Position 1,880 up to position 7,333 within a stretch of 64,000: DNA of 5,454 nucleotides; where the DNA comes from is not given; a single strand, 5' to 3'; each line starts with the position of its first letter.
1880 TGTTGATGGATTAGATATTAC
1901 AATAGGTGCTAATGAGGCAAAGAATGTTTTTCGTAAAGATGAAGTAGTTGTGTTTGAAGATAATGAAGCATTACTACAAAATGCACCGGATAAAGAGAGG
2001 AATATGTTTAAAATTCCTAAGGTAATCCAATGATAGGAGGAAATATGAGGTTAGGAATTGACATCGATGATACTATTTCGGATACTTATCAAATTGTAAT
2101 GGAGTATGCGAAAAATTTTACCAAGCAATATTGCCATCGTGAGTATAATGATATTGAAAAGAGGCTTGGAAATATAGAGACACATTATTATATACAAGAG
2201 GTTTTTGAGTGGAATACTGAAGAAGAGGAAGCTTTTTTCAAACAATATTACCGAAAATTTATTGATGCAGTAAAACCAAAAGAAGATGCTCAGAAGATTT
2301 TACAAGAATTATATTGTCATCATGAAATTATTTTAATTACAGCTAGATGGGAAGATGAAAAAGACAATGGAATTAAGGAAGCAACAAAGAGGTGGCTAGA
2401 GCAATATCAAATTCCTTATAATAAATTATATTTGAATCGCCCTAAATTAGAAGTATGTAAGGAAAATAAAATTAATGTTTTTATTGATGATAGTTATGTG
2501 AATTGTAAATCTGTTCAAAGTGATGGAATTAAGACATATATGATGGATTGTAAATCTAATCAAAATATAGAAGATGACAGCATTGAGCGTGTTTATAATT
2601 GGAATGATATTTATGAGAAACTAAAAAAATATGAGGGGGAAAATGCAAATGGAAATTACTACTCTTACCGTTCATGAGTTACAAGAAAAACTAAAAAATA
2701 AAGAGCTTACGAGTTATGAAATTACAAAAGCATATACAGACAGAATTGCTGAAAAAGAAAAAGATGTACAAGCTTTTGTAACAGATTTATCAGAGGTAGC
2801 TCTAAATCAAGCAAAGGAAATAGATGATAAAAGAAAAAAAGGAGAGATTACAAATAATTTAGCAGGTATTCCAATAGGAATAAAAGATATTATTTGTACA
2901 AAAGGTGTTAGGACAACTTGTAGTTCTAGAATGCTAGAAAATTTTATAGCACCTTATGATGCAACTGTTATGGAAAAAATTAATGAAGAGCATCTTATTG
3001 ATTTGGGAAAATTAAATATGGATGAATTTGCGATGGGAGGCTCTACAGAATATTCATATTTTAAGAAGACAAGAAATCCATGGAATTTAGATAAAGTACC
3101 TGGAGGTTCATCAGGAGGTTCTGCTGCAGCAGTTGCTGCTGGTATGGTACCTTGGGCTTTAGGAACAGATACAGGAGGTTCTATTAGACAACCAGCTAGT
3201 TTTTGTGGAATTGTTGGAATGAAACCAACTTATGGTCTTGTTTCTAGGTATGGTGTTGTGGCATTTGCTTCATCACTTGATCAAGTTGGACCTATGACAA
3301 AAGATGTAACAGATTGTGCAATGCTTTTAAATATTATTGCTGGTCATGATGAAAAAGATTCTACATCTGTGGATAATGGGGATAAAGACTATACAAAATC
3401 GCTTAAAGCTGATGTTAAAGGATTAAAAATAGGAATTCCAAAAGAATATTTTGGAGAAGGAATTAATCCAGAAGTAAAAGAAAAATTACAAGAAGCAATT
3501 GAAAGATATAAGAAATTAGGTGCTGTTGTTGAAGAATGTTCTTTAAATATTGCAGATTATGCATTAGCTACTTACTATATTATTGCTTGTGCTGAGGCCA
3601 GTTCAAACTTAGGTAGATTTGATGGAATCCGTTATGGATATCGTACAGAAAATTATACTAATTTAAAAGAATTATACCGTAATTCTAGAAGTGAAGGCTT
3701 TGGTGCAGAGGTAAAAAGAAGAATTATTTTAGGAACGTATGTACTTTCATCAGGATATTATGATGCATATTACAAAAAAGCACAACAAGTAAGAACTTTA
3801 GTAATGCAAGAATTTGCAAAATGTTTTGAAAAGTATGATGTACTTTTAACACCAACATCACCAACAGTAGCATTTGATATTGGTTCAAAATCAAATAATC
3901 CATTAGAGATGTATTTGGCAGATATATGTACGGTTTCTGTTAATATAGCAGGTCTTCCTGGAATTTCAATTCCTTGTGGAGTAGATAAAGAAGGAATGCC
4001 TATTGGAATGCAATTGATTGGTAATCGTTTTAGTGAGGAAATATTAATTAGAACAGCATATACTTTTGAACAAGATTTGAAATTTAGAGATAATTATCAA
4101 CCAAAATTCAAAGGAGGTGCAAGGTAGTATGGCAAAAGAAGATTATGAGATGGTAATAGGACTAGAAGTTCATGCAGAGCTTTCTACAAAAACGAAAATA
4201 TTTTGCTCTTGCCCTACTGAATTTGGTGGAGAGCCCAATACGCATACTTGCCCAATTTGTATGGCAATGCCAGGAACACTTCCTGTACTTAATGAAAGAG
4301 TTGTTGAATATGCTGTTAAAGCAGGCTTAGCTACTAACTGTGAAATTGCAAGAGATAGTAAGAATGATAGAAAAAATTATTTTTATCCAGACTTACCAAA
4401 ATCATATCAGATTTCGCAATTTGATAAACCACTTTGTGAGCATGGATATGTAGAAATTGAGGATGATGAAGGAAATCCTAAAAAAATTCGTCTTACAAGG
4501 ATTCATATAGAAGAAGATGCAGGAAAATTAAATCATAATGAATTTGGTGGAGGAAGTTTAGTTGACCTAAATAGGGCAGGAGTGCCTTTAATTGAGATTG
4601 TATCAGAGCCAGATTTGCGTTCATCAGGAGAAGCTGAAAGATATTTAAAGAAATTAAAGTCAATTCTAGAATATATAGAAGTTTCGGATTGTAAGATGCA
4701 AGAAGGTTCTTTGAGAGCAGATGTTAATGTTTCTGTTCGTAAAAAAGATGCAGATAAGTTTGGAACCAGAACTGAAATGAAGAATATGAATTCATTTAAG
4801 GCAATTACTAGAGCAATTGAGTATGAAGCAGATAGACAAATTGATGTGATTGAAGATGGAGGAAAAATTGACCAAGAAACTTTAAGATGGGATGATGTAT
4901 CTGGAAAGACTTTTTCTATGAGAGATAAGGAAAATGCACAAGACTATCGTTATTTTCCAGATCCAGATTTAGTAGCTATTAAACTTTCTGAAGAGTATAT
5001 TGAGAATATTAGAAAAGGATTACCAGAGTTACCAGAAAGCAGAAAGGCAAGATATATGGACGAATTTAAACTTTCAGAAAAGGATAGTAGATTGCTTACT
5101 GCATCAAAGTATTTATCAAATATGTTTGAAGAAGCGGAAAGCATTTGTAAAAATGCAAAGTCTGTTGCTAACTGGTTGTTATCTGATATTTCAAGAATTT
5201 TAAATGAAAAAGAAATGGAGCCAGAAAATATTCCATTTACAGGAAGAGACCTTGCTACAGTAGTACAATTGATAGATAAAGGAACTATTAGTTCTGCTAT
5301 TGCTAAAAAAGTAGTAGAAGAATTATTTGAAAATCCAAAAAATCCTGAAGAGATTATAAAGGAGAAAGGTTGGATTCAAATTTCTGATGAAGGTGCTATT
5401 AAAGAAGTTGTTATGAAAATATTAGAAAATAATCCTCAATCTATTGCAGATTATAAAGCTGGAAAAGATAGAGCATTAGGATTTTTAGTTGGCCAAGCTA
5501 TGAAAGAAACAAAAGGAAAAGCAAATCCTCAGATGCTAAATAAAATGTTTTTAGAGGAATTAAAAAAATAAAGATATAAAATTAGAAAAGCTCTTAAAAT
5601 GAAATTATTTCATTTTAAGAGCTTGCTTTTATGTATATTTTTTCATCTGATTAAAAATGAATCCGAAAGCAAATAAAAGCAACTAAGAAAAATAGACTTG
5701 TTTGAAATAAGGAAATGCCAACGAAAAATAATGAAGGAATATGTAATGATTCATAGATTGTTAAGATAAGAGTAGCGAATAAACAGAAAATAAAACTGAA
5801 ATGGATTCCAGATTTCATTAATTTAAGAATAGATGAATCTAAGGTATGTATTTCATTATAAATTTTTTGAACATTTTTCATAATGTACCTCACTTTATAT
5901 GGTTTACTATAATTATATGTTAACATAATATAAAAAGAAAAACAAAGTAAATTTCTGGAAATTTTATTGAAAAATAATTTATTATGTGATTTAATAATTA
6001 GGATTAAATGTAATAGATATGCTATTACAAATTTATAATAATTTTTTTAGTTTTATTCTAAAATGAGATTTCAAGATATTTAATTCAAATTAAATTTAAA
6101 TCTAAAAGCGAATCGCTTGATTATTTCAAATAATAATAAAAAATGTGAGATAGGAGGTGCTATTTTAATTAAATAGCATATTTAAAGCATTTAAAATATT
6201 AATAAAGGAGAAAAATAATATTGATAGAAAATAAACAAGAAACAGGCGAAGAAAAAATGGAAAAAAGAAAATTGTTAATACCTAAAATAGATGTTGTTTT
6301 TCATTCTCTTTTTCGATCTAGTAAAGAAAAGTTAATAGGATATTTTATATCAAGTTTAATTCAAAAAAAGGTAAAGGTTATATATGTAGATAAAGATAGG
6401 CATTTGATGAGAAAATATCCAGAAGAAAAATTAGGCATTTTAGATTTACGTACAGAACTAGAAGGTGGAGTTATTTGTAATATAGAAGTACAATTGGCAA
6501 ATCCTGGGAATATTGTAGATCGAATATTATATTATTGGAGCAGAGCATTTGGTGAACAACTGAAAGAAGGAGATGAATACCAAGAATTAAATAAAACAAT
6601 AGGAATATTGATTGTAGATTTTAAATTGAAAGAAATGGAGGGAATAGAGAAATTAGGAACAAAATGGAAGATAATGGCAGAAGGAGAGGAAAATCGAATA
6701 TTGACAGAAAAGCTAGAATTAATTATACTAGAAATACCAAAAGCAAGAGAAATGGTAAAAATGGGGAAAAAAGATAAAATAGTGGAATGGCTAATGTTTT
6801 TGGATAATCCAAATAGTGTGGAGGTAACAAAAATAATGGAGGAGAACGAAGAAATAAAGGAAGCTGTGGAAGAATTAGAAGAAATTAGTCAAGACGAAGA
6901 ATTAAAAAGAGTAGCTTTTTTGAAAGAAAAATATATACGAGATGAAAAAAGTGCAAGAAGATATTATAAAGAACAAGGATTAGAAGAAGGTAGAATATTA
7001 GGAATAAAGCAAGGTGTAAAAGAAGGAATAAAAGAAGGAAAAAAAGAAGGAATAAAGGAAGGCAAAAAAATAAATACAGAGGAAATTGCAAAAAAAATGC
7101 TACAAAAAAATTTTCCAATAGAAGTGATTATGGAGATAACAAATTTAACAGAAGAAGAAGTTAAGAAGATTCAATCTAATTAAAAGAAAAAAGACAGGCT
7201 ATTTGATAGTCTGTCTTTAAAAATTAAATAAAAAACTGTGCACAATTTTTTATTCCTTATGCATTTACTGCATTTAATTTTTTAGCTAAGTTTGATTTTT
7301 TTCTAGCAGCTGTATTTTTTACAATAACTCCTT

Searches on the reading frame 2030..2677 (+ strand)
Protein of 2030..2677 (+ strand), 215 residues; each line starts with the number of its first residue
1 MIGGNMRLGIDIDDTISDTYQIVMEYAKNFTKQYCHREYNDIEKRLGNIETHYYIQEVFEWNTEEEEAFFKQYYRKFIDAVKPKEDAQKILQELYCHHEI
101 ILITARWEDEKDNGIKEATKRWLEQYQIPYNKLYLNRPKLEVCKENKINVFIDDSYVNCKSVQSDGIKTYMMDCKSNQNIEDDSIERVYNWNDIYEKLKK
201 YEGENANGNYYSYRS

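Call 52: search_protein_families(library=pfam, proteins=[window:2030-2677:+], max_evalue=0.00001)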
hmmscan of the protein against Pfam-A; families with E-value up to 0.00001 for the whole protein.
window:2030-2677:+ (215 aa): 2 families
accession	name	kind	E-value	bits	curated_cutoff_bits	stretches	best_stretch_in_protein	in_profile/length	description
PF06941.18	NT5C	-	1.9e-09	38.1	24.8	1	7-197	3-173/180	5' nucleotidase, deoxy (Pyrimidine), cytosolic type C protein (NT5C)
PF13419.12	HAD_2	-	2.3e-06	28.3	23.8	1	11-118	4-116/178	Haloacid dehalogenase-like hydrolase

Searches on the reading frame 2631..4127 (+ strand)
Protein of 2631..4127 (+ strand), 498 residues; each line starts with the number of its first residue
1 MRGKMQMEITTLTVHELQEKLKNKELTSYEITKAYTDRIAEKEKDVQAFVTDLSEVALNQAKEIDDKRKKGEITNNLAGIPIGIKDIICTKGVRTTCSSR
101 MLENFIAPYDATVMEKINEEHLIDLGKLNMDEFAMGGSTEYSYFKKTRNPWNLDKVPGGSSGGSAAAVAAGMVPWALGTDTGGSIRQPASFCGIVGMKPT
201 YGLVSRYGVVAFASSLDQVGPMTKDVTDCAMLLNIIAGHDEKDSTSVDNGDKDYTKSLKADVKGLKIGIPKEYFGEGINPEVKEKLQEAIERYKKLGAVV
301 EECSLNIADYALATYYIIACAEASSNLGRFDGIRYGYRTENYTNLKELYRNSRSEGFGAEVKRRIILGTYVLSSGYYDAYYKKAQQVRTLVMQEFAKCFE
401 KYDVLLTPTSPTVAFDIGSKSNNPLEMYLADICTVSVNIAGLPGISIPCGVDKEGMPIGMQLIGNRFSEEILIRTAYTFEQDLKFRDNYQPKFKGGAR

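Call 52: search_protein_families(library=pfam, proteins=[window:2631-4127:+], max_evalue=0.00001)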
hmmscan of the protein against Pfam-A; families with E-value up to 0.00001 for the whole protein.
window:2631-4127:+ (498 aa): 1 family
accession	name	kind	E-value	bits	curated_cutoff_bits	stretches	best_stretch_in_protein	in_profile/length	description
PF01425.27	Amidase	-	1.6e-160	535.5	27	1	30-472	1-444/445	Amidase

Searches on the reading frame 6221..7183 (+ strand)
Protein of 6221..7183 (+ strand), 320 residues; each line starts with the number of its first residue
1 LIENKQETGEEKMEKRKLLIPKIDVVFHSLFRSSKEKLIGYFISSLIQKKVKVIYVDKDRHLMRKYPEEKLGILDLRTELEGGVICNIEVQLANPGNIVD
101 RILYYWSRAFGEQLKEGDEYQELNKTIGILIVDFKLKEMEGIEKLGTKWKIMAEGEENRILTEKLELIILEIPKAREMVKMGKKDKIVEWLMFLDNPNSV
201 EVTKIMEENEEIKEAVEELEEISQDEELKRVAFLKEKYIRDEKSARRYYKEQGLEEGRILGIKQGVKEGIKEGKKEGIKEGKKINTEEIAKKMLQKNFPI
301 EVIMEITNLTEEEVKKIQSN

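Call 52: search_protein_families(library=pfam, proteins=[window:6221-7183:+], max_evalue=0.00001)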
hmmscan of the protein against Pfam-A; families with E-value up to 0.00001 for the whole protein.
window:6221-7183:+ (320 aa): 1 family
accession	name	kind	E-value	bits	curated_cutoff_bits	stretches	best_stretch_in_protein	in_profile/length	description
PF12784.13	PDDEXK_2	-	1.2e-40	140.1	27.4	1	21-245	1-225/229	PD-(D/E)XK nuclease family transposase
